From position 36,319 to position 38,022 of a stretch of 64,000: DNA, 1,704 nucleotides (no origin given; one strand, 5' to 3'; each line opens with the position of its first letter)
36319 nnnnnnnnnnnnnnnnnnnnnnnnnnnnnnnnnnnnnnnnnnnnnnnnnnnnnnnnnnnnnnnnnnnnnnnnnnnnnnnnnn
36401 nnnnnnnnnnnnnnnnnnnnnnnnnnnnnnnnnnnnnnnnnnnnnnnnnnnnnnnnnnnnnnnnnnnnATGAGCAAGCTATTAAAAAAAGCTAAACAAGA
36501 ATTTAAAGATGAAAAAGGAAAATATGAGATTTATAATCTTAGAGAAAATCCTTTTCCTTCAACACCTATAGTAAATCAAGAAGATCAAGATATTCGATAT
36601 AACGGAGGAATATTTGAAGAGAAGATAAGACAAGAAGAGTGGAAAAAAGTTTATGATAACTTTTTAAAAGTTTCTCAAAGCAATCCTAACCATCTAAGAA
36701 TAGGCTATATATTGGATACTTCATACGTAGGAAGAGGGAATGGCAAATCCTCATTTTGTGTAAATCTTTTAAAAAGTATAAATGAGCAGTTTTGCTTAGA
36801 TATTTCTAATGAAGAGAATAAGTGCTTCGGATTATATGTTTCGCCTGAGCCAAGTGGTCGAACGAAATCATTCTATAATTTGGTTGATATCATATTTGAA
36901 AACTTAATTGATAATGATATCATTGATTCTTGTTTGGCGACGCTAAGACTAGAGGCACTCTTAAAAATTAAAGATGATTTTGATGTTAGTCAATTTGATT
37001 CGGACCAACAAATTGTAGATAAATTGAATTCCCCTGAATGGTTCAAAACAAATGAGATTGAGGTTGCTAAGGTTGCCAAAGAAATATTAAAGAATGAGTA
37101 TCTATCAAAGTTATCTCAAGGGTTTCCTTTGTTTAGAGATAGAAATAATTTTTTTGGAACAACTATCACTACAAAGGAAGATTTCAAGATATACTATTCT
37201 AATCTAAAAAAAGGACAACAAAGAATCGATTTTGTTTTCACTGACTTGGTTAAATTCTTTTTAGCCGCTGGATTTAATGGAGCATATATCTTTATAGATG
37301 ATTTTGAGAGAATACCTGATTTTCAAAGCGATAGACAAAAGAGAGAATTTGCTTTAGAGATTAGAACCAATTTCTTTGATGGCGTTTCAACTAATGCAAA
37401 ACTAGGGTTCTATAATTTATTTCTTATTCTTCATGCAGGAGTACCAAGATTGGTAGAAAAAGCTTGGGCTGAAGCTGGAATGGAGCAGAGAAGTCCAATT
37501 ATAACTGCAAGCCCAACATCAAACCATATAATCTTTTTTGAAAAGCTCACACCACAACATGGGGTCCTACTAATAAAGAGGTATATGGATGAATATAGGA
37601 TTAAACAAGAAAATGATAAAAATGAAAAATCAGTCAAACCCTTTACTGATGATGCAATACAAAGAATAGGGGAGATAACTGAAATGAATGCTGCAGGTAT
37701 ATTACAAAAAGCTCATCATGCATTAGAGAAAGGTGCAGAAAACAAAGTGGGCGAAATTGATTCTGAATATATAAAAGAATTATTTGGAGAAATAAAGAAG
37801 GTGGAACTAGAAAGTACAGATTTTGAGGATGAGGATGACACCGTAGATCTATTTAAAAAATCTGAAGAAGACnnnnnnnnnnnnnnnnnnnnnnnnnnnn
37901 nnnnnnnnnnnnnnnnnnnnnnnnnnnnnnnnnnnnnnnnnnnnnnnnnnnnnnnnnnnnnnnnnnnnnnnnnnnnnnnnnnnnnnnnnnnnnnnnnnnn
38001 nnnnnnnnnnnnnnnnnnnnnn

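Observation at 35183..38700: Four-gene operon (wHTH-like protein, divergent P-loop ATPase, small acidic protein, PIN nuclease) that fits no named system: candidate undescribed anti-phage or abortive-infection system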

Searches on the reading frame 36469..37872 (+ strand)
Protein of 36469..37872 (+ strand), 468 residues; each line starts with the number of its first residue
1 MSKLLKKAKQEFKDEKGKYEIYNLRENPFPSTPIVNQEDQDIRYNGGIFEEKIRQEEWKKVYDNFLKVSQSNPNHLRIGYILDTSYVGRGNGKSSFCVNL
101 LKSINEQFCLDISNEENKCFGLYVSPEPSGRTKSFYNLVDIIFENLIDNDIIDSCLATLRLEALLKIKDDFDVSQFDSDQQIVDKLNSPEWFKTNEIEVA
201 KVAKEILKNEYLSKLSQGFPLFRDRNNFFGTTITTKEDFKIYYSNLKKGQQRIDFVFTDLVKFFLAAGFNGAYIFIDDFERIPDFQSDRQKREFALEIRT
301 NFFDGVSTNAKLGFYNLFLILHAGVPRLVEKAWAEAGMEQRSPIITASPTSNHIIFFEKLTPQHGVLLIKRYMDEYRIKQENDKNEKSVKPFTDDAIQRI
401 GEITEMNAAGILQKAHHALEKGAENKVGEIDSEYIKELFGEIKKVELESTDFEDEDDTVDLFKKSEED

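Call 3: search_protein_families(library=pfam, proteins=[window:36469-37872:+], max_evalue=1)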
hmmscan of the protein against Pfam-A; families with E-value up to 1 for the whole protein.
window:36469-37872:+ (468 aa): 0 families

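Call 4: search_protein_families(library=padloc, proteins=[window:36469-37872:+], max_evalue=1)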
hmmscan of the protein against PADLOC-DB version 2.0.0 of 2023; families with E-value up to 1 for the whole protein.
window:36469-37872:+ (468 aa): 0 families

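Call 5: search_protein_families(library=ncbifam, proteins=[window:36469-37872:+], max_evalue=1)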
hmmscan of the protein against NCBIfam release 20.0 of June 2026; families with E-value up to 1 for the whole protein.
window:36469-37872:+ (468 aa): 0 families

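Call 6: find_homologous_proteins(query=window:36469-37872:+)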
Query window:36469-37872:+ (468 aa): 520 proteins with E <= 0.001 among 7553 candidates; the best 120 are listed.
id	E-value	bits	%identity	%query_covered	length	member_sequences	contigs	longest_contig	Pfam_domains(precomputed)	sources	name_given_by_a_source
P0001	0.0e+0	1048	100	100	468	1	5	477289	-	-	-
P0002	1.3e-267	906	85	100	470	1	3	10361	-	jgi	jgi:hypothetical protein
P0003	6.0e-257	871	82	100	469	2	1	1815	-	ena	-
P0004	1.2e-186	639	60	100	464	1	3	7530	-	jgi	jgi:hypothetical protein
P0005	1.8e-183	629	59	100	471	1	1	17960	-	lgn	-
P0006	3.0e-180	618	59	100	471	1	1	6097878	-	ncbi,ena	-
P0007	4.9e-179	614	58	100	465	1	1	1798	-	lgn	-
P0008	7.1e-178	610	58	100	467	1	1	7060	-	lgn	-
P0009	3.0e-166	572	55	99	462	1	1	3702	-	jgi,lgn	-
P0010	4.8e-166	571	57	95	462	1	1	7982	-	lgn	-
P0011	7.1e-165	567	54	99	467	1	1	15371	-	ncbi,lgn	ncbi:MAG: hypothetical protein AAF849_11530 [Bacteroidota bacterium]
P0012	5.4e-163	561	54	99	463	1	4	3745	-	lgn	-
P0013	1.2e-162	560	52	99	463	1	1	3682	-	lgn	-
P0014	4.0e-162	558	53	100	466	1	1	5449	-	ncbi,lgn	-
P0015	1.3e-161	557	54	100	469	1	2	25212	-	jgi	jgi:hypothetical protein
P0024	2.7e-156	539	54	100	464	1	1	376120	-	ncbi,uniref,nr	ncbi:hypothetical protein ULMS_19330 [Patiriisocius marinistellae]|uniref:Uncharacterized protein n=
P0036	1.5e-154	533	50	100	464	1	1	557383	-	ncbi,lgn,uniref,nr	ncbi:hypothetical protein NQT66_05670 [Cellulophaga baltica]|uniref:hypothetical protein n=1 Tax=Cel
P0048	2.2e-147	510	51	100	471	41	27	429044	-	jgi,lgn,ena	-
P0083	4.7e-142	492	49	100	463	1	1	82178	-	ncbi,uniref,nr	ncbi:hypothetical protein VB713_18270 [Anabaena cylindrica UHCC 0172]|uniref:hypothetical protein n=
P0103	2.8e-140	486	50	100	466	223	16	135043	-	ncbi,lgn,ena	-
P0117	1.2e-139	484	50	96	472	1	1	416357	-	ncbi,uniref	ncbi:hypothetical protein [Gimesia sp.]|uniref:hypothetical protein n=1 Tax=Gimesia sp. TaxID=202483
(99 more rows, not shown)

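Call 7: search_solved_structures(query=window:36469-37872:+, max_evalue=10)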
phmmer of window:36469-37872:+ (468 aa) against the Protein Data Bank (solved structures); distinct sequences matched with E-value up to 10: 0.

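Call 8: search_protein_families(library=phrogs, proteins=[window:36469-37872:+], max_evalue=1)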
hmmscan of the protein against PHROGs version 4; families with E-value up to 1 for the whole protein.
window:36469-37872:+ (468 aa): 1 family
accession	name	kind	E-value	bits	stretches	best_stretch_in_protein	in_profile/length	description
phrog_27937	-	unknown function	0.4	11.6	0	102-127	48-73/73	-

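Call 10: find_encoding_contigs(protein=P0083, flank=8000, max_places=2)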
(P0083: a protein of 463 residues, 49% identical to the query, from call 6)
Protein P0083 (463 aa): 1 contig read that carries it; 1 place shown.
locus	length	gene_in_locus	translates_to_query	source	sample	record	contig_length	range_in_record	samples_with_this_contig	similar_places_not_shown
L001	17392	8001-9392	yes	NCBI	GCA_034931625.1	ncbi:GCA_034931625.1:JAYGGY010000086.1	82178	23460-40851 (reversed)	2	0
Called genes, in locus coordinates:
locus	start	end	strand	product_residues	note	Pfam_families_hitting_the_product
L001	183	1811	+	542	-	PF13600:DUF4140, PF13598:DUF4139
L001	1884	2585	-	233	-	PF11536:DUF3226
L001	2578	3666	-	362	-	PF02463:SMC_N (faint), PF13175:AAA_15, PF13476:AAA_23 (weak), PF13304:AAA_21, PF13175:AAA_15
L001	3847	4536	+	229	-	PF05685:Uma2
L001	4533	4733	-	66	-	-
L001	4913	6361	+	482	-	PF10396:TrmE_N, PF12631:MnmE_helical, PF02421:FeoB_N, PF00071:Ras (weak), PF01926:MMR_HSR1, PF00009:GTP_EFTU (weak)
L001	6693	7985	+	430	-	-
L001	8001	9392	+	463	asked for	-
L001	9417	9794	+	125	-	-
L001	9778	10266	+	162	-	-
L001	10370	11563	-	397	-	PF14234:DUF4336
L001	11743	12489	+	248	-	PF04481:DUF561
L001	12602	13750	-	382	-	PF00155:Aminotran_1_2 (weak), PF01041:DegT_DnrJ_EryC1, PF01053:Cys_Met_Meta_PP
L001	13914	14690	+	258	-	PF03649:UPF0014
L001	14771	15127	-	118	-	-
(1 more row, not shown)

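Call 11: find_encoding_contigs(protein=P0117, flank=8000, max_places=2)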
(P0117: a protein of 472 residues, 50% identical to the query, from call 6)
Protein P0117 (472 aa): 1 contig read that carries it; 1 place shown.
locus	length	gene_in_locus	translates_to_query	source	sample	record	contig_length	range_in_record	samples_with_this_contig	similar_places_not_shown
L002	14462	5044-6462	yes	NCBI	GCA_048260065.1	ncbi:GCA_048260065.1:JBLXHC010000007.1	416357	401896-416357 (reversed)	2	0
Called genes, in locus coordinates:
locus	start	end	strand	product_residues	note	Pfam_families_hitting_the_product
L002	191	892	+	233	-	-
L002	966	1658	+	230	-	-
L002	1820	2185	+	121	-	-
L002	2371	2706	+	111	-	-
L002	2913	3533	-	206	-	-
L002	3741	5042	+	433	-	-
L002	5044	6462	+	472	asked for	-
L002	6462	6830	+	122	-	-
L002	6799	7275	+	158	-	-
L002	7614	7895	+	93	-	-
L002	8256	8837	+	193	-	-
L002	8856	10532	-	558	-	PF02321:OEP (faint)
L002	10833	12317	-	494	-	-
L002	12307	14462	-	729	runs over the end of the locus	PF00664:ABC_membrane, PF00005:ABC_tran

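Call 12: find_encoding_contigs(protein=P0024, flank=8000, max_places=2)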
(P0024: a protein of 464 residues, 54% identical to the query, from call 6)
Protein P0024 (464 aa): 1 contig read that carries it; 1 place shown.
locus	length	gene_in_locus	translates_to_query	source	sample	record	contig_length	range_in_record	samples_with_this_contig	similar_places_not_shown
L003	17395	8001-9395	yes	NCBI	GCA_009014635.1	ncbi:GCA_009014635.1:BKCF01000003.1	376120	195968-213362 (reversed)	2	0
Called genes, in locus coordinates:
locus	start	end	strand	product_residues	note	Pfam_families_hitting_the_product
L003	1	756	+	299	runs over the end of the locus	PF02253:PLA1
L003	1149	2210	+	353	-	PF01594:AI-2E_transport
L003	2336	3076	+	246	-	PF00106:adh_short, PF01370:Epimerase (faint), PF08659:KR, PF13460:NAD_binding_10, PF13561:adh_short_C2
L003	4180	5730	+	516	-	PF00144:Beta-lactamase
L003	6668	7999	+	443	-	-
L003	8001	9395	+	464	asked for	-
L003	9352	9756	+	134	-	-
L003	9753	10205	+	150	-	PF01850:PIN (weak)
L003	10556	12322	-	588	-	-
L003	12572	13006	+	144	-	-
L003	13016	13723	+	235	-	-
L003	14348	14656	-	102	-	PF10985:DUF2805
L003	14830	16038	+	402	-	PF06609:TRI12 (weak), PF07690:MFS_1, PF00083:Sugar_tr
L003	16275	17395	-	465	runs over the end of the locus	PF00171:Aldedh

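Call 18: search_solved_structures(query=A1, max_evalue=10)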
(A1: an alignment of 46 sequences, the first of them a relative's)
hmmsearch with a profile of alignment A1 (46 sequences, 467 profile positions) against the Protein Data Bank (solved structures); distinct sequences matched with E-value up to 10: 9.
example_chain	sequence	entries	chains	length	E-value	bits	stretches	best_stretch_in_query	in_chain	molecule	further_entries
4zer_1t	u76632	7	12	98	0.29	13.1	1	381-426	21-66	30S ribosomal protein S20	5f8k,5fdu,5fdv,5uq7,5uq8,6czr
6fkr_1t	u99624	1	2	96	0.29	13.1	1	381-426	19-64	30S ribosomal protein S20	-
4jv5_T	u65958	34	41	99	0.31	13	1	381-426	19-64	30S ribosomal protein 20 | 30S ribosomal protein S20 | RIBOSOMAL PROTEIN S20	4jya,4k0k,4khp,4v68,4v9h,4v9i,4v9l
5iwa_T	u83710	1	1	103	0.32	13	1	381-426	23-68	30S ribosomal protein S20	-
1i94_T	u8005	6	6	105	0.33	12.9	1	381-426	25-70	30S RIBOSOMAL PROTEIN S20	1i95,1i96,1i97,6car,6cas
10px_1t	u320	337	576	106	0.34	12.9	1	381-426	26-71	30S ribosomal protein S20 | Ribosomal protein S20 | 16S Ribosomal protein S20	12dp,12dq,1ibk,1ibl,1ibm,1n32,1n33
4gkj_T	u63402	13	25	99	0.41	12.6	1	381-426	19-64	30S ribosomal protein S20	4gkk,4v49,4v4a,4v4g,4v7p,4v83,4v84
2e5l_T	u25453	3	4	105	0.44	12.5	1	381-426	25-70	30S ribosomal protein S20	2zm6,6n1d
1fjg_T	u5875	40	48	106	0.45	12.5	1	381-426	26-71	30S RIBOSOMAL PROTEIN S20 | RIBOSOMAL PROTEIN S20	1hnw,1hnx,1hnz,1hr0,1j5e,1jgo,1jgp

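Call 27: predict_structure(alignment_id=A1)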
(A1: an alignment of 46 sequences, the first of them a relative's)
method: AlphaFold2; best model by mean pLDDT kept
length: 468 residues; sequences in the alignment: 46
mean_pLDDT: 84.3   pTM: 0.79
mean pLDDT of the five models: 84.3, 83.4, 82.9, 81.5, 77.1
residues with pLDDT >= 90: 204; 70-90: 200; 50-70: 44; < 50: 20
segments of 3 or more residues with pLDDT < 50: 444-457
pLDDT, mean of each block of 10 residues (from residue 1): 56 71 89 80 81 86 89 88 67 82 85 85 85 89 94 95 91 89 92 90 92 90 77 91 94 97 95 93 90 95 93 94 86 91 74 85 88 86 61 91 86 92 89 89 45 45 68
secondary structure, 60 per line:
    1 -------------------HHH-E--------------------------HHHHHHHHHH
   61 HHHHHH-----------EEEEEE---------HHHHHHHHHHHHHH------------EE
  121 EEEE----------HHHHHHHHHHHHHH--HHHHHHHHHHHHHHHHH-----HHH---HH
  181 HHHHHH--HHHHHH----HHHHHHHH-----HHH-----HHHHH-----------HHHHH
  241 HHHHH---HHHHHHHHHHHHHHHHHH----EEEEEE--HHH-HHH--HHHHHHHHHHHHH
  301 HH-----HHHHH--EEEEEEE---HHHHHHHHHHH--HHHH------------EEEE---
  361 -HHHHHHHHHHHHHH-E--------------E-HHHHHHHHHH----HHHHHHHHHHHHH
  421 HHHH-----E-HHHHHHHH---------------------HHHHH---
elements in order: H51-66 E78-83 H93-106 E119-124 H135-148 H151-167 H179-186 H189-194 H199-206 H220-224 H236-245 H249-266 E271-276 H288-302 H308-312 E315-321 H325-335 H338-341 E354-357 H362-375 H394-403 H408-424 H432-439 H461-465

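Call 31: fold_search(model_id=the predicted structure, library=pdb)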
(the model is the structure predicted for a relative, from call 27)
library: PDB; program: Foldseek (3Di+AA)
matches with E <= 10: 480; with E <= 0.001: 0
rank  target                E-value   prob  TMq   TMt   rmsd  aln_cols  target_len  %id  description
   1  1w5t_A                1.6e-03  1.00  0.39  0.45   8.1       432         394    9  Structure of the Aeropyrum Pernix ORC2 protein (ADPNP-ADP complexes) (released 2004-10-05)
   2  8hrb_A                3.0e-03  1.00  0.34  0.20  13.3       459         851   10  Structure of tetradecameric RdrA ring in RNA-loading state (released 2023-02-01)
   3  9zll_B                4.0e-03  1.00  0.42  0.39  12.7       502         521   10  Complex of N-terminal BrxC walker B, BrxB, and N-termianl PglZ from the Acinetobacter BREX system (released 2026-04-08)
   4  8vcj_C                6.1e-03  1.00  0.36  0.42  11.6       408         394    8  CryoEM structure of the TnsC(1-503)-TnsD(1-318)-DNA complex in a 7:2:1 stoichiometry from E. coli Tn7 bound to ATPgS a (released 2024-07-31)
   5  8glu_G                6.7e-03  1.00  0.35  0.40  11.7       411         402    8  CryoEM structure of TnsC(1-503) bound to TnsD(1-318) from E.coli Tn7 (released 2024-07-31)
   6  7jgr_A                6.7e-03  1.00  0.35  0.39  11.6       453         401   10  Structure of Drosophila ORC bound to DNA (84 bp) and Cdc6 (released 2020-09-09)
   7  8efy_C                7.7e-03  1.00  0.21  0.32   5.7       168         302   15  Structure of double homo-hexameric AAA+ ATPase RuvB motors (released 2023-05-10)
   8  7mcs_D                8.9e-03  1.00  0.33  0.37  16.5       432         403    9  Cryo-electron microscopy structure of TnsC(1-503)A225V bound to DNA (released 2022-02-23)
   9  8efy_K                1.2e-02  0.99  0.23  0.33  16.5       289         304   12  Structure of double homo-hexameric AAA+ ATPase RuvB motors (released 2023-05-10)
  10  8glu_F                1.2e-02  1.00  0.32  0.37  15.2       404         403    9  CryoEM structure of TnsC(1-503) bound to TnsD(1-318) from E.coli Tn7 (released 2024-07-31)
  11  2xsz_B                1.3e-02  0.97  0.24  0.32  16.0       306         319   12  The dodecameric human RuvBL1:RuvBL2 complex with truncated domains II (released 2011-10-05)
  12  2xsz_C                1.4e-02  0.96  0.23  0.32  16.2       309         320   12  The dodecameric human RuvBL1:RuvBL2 complex with truncated domains II (released 2011-10-05)
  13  8efv_C                1.4e-02  0.99  0.23  0.34  16.5       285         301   13  Structure of single homo-hexameric Holliday junction ATP-dependent DNA helicase RuvB motor (released 2023-05-10)
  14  8giy_D                1.5e-02  1.00  0.23  0.29   6.2       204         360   10  E. coli clamp loader with closed clamp (released 2024-03-27)
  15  7plh_A                1.6e-02  1.00  0.26  0.44   4.8       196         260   14  Scytonema hofmannii TnsC bound to AMPPNP and DNA (released 2021-12-01)
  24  8hrb_C                2.4e-02  0.97  0.34  0.21  11.6       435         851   11  Structure of tetradecameric RdrA ring in RNA-loading state (released 2023-02-01)
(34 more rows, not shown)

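Call 34: find_related_loci(query=A1, collection=genome_contigs, flank=10000)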
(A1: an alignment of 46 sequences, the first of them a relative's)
Query A1 (468 aa) in genome_contigs; peptide patterns used: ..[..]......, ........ (x = any residue, [..] = any of these).
92 stretches matched a pattern; 64 encode a relative of the query (tblastn E <= 1e-3); 62 distinct loci.
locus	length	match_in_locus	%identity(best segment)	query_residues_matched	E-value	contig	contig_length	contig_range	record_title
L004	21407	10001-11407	59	1-466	0e+0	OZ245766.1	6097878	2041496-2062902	MAG: Chryseolinea sp. isolate 89c34839-4e4b-44c7-b883-ef14e44c0401 genome assembly, chromosome: 1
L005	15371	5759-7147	54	4-467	1e-170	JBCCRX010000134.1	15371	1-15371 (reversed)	MAG: Bacteroidota bacterium isolate P01_D01_bin.42 k141_1744126_length_15371_cov_36.8700, whole genome shotgun sequence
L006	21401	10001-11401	53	1-468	5e-167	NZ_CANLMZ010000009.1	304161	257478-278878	Uncultured Pontibacter sp. isolate 905.fasta NODE_10, whole genome shotgun sequence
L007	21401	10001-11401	53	1-467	3e-164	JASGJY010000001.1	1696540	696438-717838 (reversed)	MAG: Agriterribacter sp. isolate 5N527 JMF-2111-06-0005.ont.bin.527_0, whole genome shotgun sequence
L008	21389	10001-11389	54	1-467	6e-163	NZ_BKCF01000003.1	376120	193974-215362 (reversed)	Patiriisocius marinistellae strain KK4 sequence03, whole genome shotgun sequence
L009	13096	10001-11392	52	1-466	6e-162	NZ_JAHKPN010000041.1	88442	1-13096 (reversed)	Winogradskyella psychrotolerans strain E3R09 E3R09_E3R09_contig_10, whole genome shotgun sequence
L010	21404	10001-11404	51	1-467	3e-157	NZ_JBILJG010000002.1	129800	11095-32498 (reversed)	MAG: Flavobacterium sp. isolate ME2017-06-13_3300043469_group7_bin191 Rohwer_bin904_scaffold_30_c1, whole genome shotgun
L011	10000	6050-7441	52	1-467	3e-153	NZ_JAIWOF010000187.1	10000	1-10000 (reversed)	MAG: Flavobacterium sp. isolate W57 contig-93_452.1, whole genome shotgun sequence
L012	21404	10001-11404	51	1-467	8e-152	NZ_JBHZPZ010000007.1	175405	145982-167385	Flavobacterium xylosi strain LS2P90 L20_7, whole genome shotgun sequence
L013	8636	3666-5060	49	1-468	2e-149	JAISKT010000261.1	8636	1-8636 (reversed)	MAG: Candidatus Symbiothrix sp. isolate Hs463_bin62 k119_557350, whole genome shotgun sequence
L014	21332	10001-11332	50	19-466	1e-148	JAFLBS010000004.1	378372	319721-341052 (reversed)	MAG: Flavobacteriales bacterium isolate UWPOB_FLAVO2 gnl_X_HGIHAMPF_4, whole genome shotgun sequence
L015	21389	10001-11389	49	1-466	3e-147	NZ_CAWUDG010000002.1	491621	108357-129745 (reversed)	Anabaena sp. CCY 0017 isolate Anabaena CCY 0017 NODE_2_length_491621_cov_204.900215, whole genome shotgun sequence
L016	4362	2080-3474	49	1-467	3e-149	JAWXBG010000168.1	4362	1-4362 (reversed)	MAG: Flavobacteriales bacterium isolate MP6G1.94 k99_1112358, whole genome shotgun sequence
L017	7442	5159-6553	49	1-467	6e-146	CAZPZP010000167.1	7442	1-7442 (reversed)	MAG TPA_asm: uncultured Chthonomonadaceae bacterium isolate SRP128246_co1_482 genome assembly, contig: NODE_26728_length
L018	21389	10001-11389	49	1-465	2e-145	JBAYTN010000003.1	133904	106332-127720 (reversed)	MAG: Melioribacteraceae bacterium isolate SO_2016_LW3_1 scaffold00188_LW162_2016, whole genome shotgun sequence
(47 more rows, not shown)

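Call 41: search_protein_families(library=pfam, alignment_id=A3, max_evalue=0.00001)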
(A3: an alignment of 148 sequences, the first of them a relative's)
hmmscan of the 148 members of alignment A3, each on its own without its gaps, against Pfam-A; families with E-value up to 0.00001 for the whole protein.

A. member 1, L004:7886-8506:- (207 aa): 1 family
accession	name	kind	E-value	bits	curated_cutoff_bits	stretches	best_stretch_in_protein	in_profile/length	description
PF13709.12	DUF4159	-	6e-52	176.5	25.9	1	9-205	2-202/202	Domain of unknown function (DUF4159)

B. families by the number of members that match (of 148 scanned): 181 families (the first 25 are shown)
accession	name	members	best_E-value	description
PF07726.17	AAA_3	3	2e-63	ATPase family associated with various cellular activities (AAA)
PF17863.7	AAA_lid_2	3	2.9e-18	AAA lid domain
PF00271.37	Helicase_C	3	4.6e-13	Helicase conserved C-terminal domain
PF07728.20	AAA_5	3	1e-12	AAA domain (dynein-related subfamily)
PF00004.35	AAA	3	6.2e-07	ATPase family associated with various cellular activities (AAA)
PF00501.34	AMP-binding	2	8.4e-85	AMP-binding enzyme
PF12146.15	Hydrolase_4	2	5.2e-68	Serine aminopeptidase, S33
PF00009.33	GTP_EFTU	2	9.7e-58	Elongation factor Tu GTP binding domain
PF00441.29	Acyl-CoA_dh_1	2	6.4e-50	Acyl-CoA dehydrogenase, C-terminal domain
PF01555.25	N6_N4_Mtase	2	1.1e-49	DNA methylase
PF07992.20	Pyr_redox_2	2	1.7e-48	Pyridine nucleotide-disulphide oxidoreductase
PF00005.33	ABC_tran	2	7.7e-37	ABC transporter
PF02771.21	Acyl-CoA_dh_N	2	1.9e-35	Acyl-CoA dehydrogenase, N-terminal domain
PF01926.29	MMR_HSR1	2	8.9e-30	50S ribosome-binding GTPase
PF02770.24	Acyl-CoA_dh_M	2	1e-24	Acyl-CoA dehydrogenase, middle domain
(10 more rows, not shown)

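Call 42: search_protein_families(library=padloc, alignment_id=A3, max_evalue=0.00001)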
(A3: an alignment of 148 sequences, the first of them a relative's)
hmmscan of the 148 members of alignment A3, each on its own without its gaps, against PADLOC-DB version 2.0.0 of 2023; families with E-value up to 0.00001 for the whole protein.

A. member 1, L004:7886-8506:- (207 aa): 0 families

B. families by the number of members that match (of 148 scanned): 274 families (the first 25 are shown)
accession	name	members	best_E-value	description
PDLC04134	mad2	4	1e-48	mads_2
PDLC03636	MTase_III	2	3.3e-147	Type III methyltransferase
PDLC03635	MTase_III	2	8.7e-97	Type III methyltransferase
PDLC03644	MTase_III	2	2.2e-77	Type III methyltransferase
PDLC03299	MTase_II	2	1.5e-57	Type II methyltransferase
PDLC03638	MTase_III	2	1.2e-56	Type III methyltransferase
PDLC03371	MTase_II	2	4.3e-49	Type II methyltransferase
PDLC03019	MTase_I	2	5.7e-49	Type I methyltransferase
PDLC03634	MTase_III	2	2.9e-43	Type III methyltransferase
PDLC04135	mad3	2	3.3e-36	mads_3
PDLC03216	MTase_II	2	1.1e-34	Type II methyltransferase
PDLC03738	oMTase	2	7.3e-34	orphan methyltransferase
PDLC03354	MTase_II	2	4.3e-33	Type II methyltransferase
PDLC03300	MTase_II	2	6.3e-33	Type II methyltransferase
PDLC03353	MTase_II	2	1.8e-31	Type II methyltransferase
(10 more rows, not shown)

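Call 45: search_dna_similar(query=window:36469-37872:+, collection=plasmids, mode=protein, max_rows=20)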
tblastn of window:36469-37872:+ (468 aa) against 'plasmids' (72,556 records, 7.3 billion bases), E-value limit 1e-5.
No match.
